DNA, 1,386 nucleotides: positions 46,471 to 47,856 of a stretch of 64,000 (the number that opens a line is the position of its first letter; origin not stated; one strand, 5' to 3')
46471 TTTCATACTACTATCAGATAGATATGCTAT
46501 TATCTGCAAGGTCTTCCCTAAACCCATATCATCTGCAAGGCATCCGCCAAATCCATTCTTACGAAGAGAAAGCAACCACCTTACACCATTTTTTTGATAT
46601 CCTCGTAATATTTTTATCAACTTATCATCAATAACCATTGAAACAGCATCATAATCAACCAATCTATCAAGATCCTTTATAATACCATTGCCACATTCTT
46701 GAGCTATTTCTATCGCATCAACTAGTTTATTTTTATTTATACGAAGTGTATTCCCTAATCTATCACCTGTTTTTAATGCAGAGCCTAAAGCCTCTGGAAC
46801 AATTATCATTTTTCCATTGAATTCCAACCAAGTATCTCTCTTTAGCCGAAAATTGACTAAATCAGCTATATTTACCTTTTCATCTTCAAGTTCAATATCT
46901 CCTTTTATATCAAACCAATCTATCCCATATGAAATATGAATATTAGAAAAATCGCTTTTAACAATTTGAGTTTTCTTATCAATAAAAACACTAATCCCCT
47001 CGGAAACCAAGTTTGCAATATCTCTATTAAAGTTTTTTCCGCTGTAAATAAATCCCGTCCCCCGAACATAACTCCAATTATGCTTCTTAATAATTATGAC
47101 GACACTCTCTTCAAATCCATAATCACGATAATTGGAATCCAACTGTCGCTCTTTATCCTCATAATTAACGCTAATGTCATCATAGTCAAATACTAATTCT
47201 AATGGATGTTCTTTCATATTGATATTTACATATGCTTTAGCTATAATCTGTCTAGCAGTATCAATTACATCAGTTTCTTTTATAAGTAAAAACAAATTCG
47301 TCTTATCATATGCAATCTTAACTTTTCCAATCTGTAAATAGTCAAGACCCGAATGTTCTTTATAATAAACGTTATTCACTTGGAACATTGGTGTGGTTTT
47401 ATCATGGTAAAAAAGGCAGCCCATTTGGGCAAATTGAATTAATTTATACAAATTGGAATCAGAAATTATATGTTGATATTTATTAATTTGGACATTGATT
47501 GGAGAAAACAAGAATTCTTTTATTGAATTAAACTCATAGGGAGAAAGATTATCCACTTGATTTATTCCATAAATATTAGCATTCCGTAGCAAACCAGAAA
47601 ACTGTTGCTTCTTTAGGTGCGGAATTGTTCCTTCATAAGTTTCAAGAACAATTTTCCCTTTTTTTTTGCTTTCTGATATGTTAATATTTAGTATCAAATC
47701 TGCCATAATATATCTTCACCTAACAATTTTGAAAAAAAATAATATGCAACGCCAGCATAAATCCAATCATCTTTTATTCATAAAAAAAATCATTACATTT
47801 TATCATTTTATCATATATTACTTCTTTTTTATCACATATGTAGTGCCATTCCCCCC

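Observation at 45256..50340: AT-rich co-directional cluster: M42 peptidase, unannotated 33-aa peptide, RRE/radical-SAM/SPASM enzyme and SNF2 helicase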

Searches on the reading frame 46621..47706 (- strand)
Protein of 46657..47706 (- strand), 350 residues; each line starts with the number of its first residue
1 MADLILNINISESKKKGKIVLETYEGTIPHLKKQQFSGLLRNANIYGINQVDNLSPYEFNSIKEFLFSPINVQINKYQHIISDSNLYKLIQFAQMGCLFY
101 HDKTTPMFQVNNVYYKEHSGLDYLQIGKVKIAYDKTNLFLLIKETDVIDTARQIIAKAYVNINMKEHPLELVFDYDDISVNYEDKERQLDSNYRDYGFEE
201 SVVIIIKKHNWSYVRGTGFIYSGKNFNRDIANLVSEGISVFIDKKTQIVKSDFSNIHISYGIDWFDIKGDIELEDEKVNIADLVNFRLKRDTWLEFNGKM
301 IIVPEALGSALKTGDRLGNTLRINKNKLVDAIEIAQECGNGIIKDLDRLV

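Call 30: find_homologous_proteins(query=window:46657-47706:-)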
Query window:46657-47706:- (350 aa): 4 proteins with E <= 0.001 among 2089 candidates.
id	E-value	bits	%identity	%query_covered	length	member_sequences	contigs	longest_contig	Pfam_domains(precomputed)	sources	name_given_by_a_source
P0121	4.3e-130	452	57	100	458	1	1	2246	PF00176.30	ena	-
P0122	1.6e-72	263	63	57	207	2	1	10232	-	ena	-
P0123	2.7e-65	239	37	100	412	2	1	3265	PF00176.30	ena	-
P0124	1.0e-51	194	40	69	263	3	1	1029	-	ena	-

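Call 36: search_solved_structures(query=A3, max_evalue=10)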
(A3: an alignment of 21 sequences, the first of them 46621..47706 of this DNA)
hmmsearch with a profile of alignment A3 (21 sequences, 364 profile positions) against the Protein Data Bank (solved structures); distinct sequences matched with E-value up to 10: 1.
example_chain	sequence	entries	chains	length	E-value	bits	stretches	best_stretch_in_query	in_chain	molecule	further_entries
4z0c_A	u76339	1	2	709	0.14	14.3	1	9-60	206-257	Toll-like receptor 13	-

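Call 46: predict_structure(alignment_id=A3)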
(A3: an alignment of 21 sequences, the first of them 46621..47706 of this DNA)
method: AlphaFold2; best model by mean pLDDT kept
length: 362 residues; sequences in the alignment: 21
mean_pLDDT: 87.1   pTM: 0.79
mean pLDDT of the five models: 87.1, 86.8, 86.5, 86.2, 85.9
residues with pLDDT >= 90: 174; 70-90: 158; 50-70: 29; < 50: 1
segments of 3 or more residues with pLDDT < 50: none
pLDDT, mean of each block of 10 residues (from residue 1): 92 93 87 83 86 93 92 93 91 95 91 88 91 93 70 89 90 92 89 89 95 90 91 94 89 89 88 87 71 82 85 85 88 84 79 59 52
secondary structure, 60 per line:
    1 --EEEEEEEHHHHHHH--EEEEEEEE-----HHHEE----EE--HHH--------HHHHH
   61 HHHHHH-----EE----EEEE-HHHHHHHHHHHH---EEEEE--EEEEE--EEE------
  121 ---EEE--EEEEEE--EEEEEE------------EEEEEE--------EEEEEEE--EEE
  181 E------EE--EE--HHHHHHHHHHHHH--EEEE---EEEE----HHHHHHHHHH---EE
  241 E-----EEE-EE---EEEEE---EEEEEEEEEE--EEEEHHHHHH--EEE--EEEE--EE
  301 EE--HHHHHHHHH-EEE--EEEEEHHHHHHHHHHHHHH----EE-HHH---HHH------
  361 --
elements in order: E3-9 H10-16 E19-26 H56-66 E78-81 H83-94 E98-102 E105-109 E112-114 E124-126 E129-134 E137-142 E155-160 E169-175 E178-181 H196-208 E211-214 E218-221 H226-235 E239-241 E247-249 E256-260 E264-273 E276-279 H280-285 E288-290 E293-296 E299-302 H305-313 E315-317 E320-324 H325-338

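Call 48: fold_search(model_id=the predicted structure, library=pdb)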
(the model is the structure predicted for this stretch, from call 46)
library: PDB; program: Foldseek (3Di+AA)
matches with E <= 10: 545; with E <= 0.001: 0
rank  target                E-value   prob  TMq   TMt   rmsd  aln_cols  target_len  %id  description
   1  8qy7                  8.7e-02  0.41  0.22  0.11   8.4       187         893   11  Zorya anti-bacteriophage defense system ZorD apo form (released 2024-11-06)
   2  9k2z_A                1.8e-01  0.12  0.12  0.16  23.2       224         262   12  Cryo-EM structure of the HfmIscB-omega RNA-target DNA complex (released 2026-02-04)
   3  5fdl_A                3.2e-01  0.04  0.11  0.08  16.8       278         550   11  Crystal Structure of K103N/Y181C Mutant HIV-1 Reverse Transcriptase (RT) in Complex with IDX899 (released 2016-02-17)
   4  5grs_A                3.6e-01  0.04  0.09  0.08  20.5       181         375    9  Complex structure of the fission yeast SREBP-SCAP binding domains (released 2016-12-14)
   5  5c42_A                3.8e-01  0.04  0.11  0.08  13.9       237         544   10  Crystal Structure of HIV-1 Reverse Transcriptase (K101P) Variant in Complex with 8-(2-(2-(2,4-dioxo-3,4-dihydropyrimid (released 2015-11-11)
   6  2oaj                  3.8e-01  0.03  0.12  0.06  18.3       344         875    7  Crystal structure of Sro7 from S. cerevisiae (released 2007-04-03)
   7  3d2e_B                3.8e-01  0.02  0.09  0.09  23.5       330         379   11  Crystal structure of a complex of Sse1p and Hsp70, Selenomethionine-labeled crystals (released 2008-06-17)
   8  8sja_C                3.8e-01  0.02  0.10  0.12  18.9       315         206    6  Ara H 6 13D9 16A8 (released 2024-12-25)
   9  7yny_C                4.0e-01  0.02  0.09  0.09  15.5       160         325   10  Crystal structure of baculovirus LEF-3 from Helicoverpa armigera nucleopolyhedrovirus (released 2023-01-25)
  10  6q26_D                4.5e-01  0.04  0.11  0.14  15.8       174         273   14  N-Acetylmannosamine kinase from Staphylococcus aureus (released 2020-01-22)
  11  5okz_a                4.8e-01  0.06  0.11  0.15  13.5       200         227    9  Crystal Strucrure of the Mpp6 Exosome complex (released 2017-08-30)
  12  5mks                  5.4e-01  0.01  0.09  0.08  23.5       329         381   10  HSP72-NBD bound to compound TCI 8 - Tyr15 in down-conformation (released 2017-03-01)
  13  6kdj_A                5.7e-01  0.02  0.09  0.07  17.6       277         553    9  HIV-1 reverse transcriptase with Q151M/Y115F/F116Y:DNA:lamivudine 5'-triphosphate ternary complex (released 2020-03-04)
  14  5aqz                  6.4e-01  0.01  0.09  0.08  23.8       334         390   10  HSP72 with adenosine-derived inhibitor (released 2016-05-11)
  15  1t6c                  6.8e-01  0.06  0.11  0.12  17.3       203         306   10  Structural characterization of the Ppx/GppA protein family: crystal structure of the Aquifex aeolicus family member (released 2004-08-03)
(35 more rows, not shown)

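Call 66: find_related_loci(query=A3, collection=metagenome_contigs, flank=5000)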
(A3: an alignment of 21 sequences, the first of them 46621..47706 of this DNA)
Query A3 (362 aa) in metagenome_contigs; peptide patterns used: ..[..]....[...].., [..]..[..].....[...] (x = any residue, [..] = any of these).
102 stretches matched a pattern; 47 encode a relative of the query (tblastn E <= 1e-3); 47 distinct loci.
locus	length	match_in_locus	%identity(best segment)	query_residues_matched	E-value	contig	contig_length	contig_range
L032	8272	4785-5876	60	1-360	2e-148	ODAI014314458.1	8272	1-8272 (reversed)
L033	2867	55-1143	57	1-362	2e-148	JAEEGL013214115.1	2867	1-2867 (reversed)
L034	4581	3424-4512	57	1-362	4e-142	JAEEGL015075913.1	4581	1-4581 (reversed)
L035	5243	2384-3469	55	1-360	2e-138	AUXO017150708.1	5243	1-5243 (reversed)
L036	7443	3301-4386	38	1-361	7e-85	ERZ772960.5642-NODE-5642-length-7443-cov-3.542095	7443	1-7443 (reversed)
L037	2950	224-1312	39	1-361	1e-83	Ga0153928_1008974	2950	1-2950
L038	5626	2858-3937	38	1-357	1e-76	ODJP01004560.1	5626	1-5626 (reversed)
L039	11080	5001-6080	39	1-360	4e-75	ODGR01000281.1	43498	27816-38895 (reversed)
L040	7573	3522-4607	38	1-362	3e-75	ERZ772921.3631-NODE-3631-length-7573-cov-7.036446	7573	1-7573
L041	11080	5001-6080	38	1-357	4e-75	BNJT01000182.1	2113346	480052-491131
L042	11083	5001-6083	38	1-359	3e-74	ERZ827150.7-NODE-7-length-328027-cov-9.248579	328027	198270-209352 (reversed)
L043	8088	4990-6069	39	1-360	1e-72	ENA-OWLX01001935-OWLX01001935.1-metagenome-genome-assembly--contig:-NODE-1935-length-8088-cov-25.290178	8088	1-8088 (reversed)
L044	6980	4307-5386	35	1-357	2e-69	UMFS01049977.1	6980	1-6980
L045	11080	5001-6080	35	1-357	2e-69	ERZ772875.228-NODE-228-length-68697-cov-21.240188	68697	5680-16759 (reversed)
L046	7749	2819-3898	35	1-357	2e-69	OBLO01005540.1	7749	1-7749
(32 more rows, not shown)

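Call 83: search_protein_families(library=pfam, alignment_id=A3, max_evalue=1)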
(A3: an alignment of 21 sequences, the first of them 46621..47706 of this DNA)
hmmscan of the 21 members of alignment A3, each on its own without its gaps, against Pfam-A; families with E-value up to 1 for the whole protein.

A. member 1, window:46621-47706:- (362 aa): 0 families

B. families by the number of members that match (of 21 scanned): 9 families
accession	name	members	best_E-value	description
PF08455.15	SNF2_assoc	7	6.2e-06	Bacterial SNF2 helicase associated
PF17890.6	WW_like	1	0.021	Peptidoglycan hydrolase LytB WW-like domain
PF01936.24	NYN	1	0.025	NYN domain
PF23982.2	XM1_gp53_minor_capsid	1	0.095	XM1 gp53 minor capsid protein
PF17392.7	Urocanase_C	1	0.1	Urocanase C-terminal domain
PF23247.1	LRR_RPS2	1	0.12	Plant disease resistance protein RPS2-like, leucine-rich repeats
PF17886.7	ArsA_HSP20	1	0.12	HSP20-like domain found in ArsA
PF20890.2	Dbr1_C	1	0.15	Dbr1, C-terminal domain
PF02899.23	Phage_int_SAM_1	1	0.16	Phage integrase, N-terminal SAM-like domain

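Call 85: fold_search(model_id=the predicted structure, library=viral)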
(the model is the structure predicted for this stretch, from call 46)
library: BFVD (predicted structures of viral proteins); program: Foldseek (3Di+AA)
matches with E <= 10: 596; with E <= 0.001: 0
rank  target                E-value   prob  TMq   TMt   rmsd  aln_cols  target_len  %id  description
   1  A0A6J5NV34            8.3e-03  0.57  0.17  0.16  17.3       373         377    8  Uncharacterized protein [uncultured Caudovirales phage]
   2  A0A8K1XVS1            1.3e-01  0.08  0.10  0.04  19.7       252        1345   12  (no name in the UniProt tables at hand)
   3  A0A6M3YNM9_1          1.7e-01  0.30  0.07  0.02   9.9        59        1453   20  Polyprotein (Fragment) [Riboviria sp.]
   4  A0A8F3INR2            1.8e-01  0.14  0.08  0.21  16.8       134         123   12  (no name in the UniProt tables at hand)
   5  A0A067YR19            2.0e-01  0.06  0.08  0.14  21.2       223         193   10  Hemagglutinin glycoprotein (Fragment) [Morbillivirus canis]
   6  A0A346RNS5            2.3e-01  0.07  0.13  0.11  18.6       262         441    9  Lef-3 [Cryptophlebia peltastica nucleopolyhedrovirus]
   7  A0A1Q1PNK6            2.4e-01  0.02  0.09  0.08  22.1       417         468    9  (no name in the UniProt tables at hand)
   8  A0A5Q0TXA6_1          2.8e-01  0.03  0.10  0.06  22.2       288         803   11  DNA polymerase I [uncultured virus]
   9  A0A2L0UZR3            3.0e-01  0.04  0.07  0.07  21.9       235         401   11  Uncharacterized protein [Agrobacterium phage Atu_ph07]
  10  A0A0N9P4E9            3.2e-01  0.03  0.09  0.06  21.4       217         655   11  DNA-directed DNA polymerase [Acidianus bottle-shaped virus 2 strain ABV2]
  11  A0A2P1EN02            3.4e-01  0.06  0.08  0.11  24.7       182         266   10  PCNA-like domain [Moumouvirus australiensis]
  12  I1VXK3                3.6e-01  0.03  0.06  0.12  22.1       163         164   11  (no name in the UniProt tables at hand)
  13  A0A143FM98            3.6e-01  0.02  0.09  0.11  22.0       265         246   12  (no name in the UniProt tables at hand)
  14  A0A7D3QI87            4.2e-01  0.06  0.10  0.15  18.5       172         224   13  (no name in the UniProt tables at hand)
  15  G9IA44                4.2e-01  0.03  0.10  0.13  17.7       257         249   11  (no name in the UniProt tables at hand)
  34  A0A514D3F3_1          8.4e-01  0.01  0.09  0.04  25.9       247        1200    8  (no name in the UniProt tables at hand)
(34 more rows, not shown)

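Call 86: search_protein_representatives(alignment_id=A3)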
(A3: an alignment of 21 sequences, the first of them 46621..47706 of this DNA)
Query: 21 sequences, 364 profile positions. Proteins with E-value up to 0.001 (for the whole library): 143; up to 1e-10: 70; up to 1e-30: 31. The best 143 are listed.
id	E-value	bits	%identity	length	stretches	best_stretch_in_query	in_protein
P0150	2.3e-139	480.8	-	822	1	1-363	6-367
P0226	2.7e-135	467.4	-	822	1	1-362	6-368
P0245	1.4e-107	376.3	-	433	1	1-348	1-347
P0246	1.4e-91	323.6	-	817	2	1-361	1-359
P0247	1.3e-82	294.1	-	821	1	1-353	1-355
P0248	2.2e-75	270.3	-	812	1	1-363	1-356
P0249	8.6e-73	261.8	-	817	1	1-362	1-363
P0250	7.7e-68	245.5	-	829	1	2-363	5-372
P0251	1.4e-53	198.6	-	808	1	1-360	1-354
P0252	1.4e-51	192.0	-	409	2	58-353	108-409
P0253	1.3e-49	185.6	-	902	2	142-363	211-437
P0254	2.2e-47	178.2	-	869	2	136-363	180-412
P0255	4.6e-46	173.9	-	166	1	1-159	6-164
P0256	5.1e-46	173.7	-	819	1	1-356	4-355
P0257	2.9e-43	164.6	-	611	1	207-363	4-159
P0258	8.7e-43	163.1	-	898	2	67-363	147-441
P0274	1.1e-30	123.2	-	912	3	135-363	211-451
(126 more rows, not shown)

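Call 87: find_encoding_contigs(protein=P0253, flank=6000, max_places=3)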
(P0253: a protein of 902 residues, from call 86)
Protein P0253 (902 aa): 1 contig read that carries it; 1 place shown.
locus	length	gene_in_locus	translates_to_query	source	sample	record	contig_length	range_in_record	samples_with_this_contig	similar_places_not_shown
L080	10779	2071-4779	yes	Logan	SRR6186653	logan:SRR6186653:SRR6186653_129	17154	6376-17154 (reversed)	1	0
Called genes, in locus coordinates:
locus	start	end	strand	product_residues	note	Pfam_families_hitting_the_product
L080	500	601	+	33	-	-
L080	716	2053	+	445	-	PF04055:Radical_SAM, PF13353:Fer4_12 (weak), PF13186:SPASM (weak)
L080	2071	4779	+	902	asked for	PF00176:SNF2-rel_dom, PF04851:ResIII, PF00270:DEAD (weak), PF00271:Helicase_C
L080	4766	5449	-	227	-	PF02223:Thymidylate_kin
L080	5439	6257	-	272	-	-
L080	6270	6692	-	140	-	-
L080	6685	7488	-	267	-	-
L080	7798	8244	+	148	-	-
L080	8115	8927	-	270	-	PF01695:IstB_IS21, PF00308:Bac_DnaA (weak)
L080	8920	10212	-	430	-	PF00665:rve, PF13683:rve_3 (weak), PF22483:Mu-transpos_C_2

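Call 89: find_encoding_contigs(protein=P0258, flank=7000, max_places=3)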
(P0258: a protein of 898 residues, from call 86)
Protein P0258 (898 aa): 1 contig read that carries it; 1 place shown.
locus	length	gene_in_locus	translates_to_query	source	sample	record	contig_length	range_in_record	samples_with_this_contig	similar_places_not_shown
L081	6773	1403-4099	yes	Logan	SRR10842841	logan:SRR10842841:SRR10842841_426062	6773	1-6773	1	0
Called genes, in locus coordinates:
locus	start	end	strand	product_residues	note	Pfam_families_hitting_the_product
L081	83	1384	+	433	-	PF13353:Fer4_12, PF04055:Radical_SAM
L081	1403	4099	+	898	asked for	PF04851:ResIII, PF00176:SNF2-rel_dom, PF00270:DEAD (weak), PF00271:Helicase_C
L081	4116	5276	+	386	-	-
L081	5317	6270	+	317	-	PF05343:Peptidase_M42, PF02127:Peptidase_M18 (weak)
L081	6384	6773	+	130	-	?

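Call 90: find_encoding_contigs(protein=P0274, flank=7000, max_places=3)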
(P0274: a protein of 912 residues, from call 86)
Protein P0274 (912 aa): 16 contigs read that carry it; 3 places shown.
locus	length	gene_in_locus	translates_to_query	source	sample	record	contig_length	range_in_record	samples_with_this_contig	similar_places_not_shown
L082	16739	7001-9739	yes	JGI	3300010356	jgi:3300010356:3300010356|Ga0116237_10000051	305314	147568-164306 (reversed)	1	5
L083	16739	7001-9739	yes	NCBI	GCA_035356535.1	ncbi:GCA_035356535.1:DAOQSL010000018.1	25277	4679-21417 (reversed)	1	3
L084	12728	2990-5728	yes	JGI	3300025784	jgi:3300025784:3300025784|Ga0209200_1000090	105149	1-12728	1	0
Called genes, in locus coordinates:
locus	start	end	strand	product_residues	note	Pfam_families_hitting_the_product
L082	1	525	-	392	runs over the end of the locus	PF01676:Metalloenzyme, PF10143:PhosphMutase, PF01663:Phosphodiest (weak)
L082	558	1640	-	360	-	PF01494:FAD_binding_3 (faint), PF03486:HI0933_like (weak), PF07992:Pyr_redox_2 (faint), PF13738:Pyr_redox_3 (faint)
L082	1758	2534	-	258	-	PF06119:NIDO (faint)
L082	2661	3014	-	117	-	-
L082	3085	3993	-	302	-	PF01297:ZnuA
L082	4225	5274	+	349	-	PF26514:DUF8173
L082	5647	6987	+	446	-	PF13353:Fer4_12, PF04055:Radical_SAM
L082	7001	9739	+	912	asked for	PF04851:ResIII, PF00176:SNF2-rel_dom, PF00270:DEAD, PF00271:Helicase_C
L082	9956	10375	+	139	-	PF07719:TPR_2 (faint), PF00515:TPR_1 (weak)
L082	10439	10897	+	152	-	-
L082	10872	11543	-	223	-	PF00834:Ribul_P_3_epim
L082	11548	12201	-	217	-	PF00923:TAL_FSA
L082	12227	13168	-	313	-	PF02779:Transket_pyr, PF22613:Transketolase_C_1 (faint), PF02780:Transketolase_C, PF17147:PFOR_II (weak)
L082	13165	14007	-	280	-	PF13292:DXP_synthase_N, PF00456:Transketolase_N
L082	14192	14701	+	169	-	-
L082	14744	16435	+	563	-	PF03485:Arg_tRNA_synt_N, PF00750:tRNA-synt_1d, PF05746:DALR_1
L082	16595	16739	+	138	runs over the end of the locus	-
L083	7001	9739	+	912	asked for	PF04851:ResIII, PF00176:SNF2-rel_dom, PF00270:DEAD, PF00271:Helicase_C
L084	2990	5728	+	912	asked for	PF04851:ResIII, PF00176:SNF2-rel_dom, PF00270:DEAD, PF00271:Helicase_C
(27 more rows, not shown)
